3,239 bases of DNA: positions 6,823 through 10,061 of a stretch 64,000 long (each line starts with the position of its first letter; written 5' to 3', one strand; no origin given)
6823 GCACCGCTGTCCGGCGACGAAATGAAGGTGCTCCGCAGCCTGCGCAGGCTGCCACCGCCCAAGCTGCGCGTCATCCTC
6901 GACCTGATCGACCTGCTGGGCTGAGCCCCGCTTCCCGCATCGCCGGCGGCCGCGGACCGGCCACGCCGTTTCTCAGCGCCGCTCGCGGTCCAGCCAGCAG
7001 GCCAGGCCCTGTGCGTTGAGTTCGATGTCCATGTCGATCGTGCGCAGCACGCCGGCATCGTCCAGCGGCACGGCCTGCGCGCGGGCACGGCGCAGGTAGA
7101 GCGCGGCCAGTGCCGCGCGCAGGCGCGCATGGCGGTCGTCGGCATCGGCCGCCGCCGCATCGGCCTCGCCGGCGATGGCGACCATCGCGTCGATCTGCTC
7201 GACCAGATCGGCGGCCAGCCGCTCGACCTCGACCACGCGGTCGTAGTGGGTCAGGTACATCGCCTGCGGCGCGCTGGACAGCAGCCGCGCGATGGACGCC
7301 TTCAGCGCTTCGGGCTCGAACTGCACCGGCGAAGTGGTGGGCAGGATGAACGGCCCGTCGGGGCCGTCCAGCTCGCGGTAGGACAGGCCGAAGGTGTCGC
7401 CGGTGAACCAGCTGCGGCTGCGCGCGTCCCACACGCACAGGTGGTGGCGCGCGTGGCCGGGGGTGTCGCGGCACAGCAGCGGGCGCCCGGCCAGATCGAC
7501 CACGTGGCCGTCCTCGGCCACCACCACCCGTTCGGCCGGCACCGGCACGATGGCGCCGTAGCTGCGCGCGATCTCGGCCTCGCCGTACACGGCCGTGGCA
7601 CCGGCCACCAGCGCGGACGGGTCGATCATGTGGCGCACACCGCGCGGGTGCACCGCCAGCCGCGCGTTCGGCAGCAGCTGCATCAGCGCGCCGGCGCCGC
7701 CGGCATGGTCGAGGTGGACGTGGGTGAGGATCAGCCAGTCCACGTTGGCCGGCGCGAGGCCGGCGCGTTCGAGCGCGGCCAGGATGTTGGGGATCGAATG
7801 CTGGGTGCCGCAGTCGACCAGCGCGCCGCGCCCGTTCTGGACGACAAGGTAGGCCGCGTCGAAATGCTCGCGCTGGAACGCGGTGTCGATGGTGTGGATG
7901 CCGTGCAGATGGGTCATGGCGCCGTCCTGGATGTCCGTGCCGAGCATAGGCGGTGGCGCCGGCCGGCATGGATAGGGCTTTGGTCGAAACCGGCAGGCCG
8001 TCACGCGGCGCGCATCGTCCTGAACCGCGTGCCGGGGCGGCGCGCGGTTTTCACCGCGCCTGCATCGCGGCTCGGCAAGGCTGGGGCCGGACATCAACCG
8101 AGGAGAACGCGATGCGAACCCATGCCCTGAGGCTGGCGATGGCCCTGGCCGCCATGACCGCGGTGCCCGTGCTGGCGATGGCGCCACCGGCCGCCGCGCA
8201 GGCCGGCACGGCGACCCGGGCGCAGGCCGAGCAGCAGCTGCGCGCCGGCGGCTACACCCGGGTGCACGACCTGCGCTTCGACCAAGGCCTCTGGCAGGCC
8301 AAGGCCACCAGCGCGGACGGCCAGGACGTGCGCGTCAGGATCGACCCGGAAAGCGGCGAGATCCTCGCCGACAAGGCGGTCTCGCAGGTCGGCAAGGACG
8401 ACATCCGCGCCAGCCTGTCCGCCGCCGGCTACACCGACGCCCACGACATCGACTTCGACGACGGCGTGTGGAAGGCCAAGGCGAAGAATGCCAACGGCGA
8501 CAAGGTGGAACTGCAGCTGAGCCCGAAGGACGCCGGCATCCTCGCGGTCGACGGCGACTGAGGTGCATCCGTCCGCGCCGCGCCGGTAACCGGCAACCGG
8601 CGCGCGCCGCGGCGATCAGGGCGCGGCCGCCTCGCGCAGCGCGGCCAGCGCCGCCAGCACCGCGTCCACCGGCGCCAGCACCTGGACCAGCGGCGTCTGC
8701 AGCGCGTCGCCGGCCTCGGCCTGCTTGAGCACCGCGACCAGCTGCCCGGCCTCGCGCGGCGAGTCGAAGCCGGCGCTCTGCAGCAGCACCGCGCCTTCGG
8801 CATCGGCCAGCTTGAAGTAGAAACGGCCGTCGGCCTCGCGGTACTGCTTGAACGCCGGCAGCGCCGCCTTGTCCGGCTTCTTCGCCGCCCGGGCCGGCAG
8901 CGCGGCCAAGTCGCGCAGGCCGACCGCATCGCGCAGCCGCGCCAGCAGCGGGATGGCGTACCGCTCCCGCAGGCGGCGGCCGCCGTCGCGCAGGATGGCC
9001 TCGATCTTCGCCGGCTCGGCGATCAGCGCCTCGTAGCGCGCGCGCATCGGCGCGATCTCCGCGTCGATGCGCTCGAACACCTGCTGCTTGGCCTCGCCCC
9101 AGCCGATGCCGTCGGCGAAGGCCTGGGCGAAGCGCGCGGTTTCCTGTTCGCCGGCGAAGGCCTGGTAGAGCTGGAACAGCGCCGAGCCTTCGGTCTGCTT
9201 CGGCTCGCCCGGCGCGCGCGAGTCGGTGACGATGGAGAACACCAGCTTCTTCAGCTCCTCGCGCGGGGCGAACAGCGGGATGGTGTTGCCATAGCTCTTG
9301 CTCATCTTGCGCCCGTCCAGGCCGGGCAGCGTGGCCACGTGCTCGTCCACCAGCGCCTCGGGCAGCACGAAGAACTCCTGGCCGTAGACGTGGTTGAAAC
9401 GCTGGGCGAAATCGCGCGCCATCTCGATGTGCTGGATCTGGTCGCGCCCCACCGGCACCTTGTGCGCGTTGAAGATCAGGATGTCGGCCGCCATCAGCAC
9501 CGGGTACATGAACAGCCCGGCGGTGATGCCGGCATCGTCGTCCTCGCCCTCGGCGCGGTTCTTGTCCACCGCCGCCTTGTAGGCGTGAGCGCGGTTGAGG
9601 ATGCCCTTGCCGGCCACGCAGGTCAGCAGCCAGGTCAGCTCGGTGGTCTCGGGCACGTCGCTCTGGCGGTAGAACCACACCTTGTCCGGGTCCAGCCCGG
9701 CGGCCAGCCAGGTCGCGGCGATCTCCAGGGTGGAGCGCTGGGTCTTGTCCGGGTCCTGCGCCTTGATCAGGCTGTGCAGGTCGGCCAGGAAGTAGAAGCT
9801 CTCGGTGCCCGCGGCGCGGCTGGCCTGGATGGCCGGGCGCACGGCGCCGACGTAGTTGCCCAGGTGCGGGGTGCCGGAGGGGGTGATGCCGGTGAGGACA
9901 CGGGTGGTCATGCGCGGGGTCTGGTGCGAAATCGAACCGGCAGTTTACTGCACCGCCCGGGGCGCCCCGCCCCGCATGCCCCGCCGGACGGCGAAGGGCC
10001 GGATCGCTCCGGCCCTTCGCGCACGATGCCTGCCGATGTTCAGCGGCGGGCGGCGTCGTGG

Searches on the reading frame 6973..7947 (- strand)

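Call 62: search_protein_families(library=pfam, proteins=[window:6973-7947:-], max_evalue=0.00001)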
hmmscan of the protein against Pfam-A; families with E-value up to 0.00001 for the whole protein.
window:6973-7947:- (324 aa): 2 families
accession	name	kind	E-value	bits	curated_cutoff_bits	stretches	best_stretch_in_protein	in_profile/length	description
PF00753.33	Lactamase_B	-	6.1e-24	85.5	22.7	1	32-203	8-162/196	Metallo-beta-lactamase superfamily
PF19583.5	ODP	-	2.3e-07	31.3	27.2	1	32-187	5-138/194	ODP family beta lactamase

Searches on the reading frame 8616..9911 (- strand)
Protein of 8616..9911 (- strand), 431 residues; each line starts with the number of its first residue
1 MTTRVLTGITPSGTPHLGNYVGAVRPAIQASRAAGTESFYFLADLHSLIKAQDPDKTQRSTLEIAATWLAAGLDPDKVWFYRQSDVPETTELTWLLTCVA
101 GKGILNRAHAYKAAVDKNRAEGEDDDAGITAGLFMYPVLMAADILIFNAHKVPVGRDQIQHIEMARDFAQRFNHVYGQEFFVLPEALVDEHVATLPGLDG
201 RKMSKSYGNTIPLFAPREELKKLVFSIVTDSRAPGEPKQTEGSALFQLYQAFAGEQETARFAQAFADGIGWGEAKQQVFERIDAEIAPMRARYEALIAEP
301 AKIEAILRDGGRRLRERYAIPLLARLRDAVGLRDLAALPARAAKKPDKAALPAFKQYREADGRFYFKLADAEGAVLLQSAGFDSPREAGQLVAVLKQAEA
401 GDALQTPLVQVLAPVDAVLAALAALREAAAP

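Call 62: search_protein_families(library=pfam, proteins=[window:8616-9911:-], max_evalue=0.00001)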
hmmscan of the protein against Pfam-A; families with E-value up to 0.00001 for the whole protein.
window:8616-9911:- (431 aa): 1 family
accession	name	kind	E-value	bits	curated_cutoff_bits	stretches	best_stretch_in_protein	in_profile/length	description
PF00579.31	tRNA-synt_1b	-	1.4e-57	195.7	21.1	1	3-283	6-288/292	tRNA synthetases class I (W and Y)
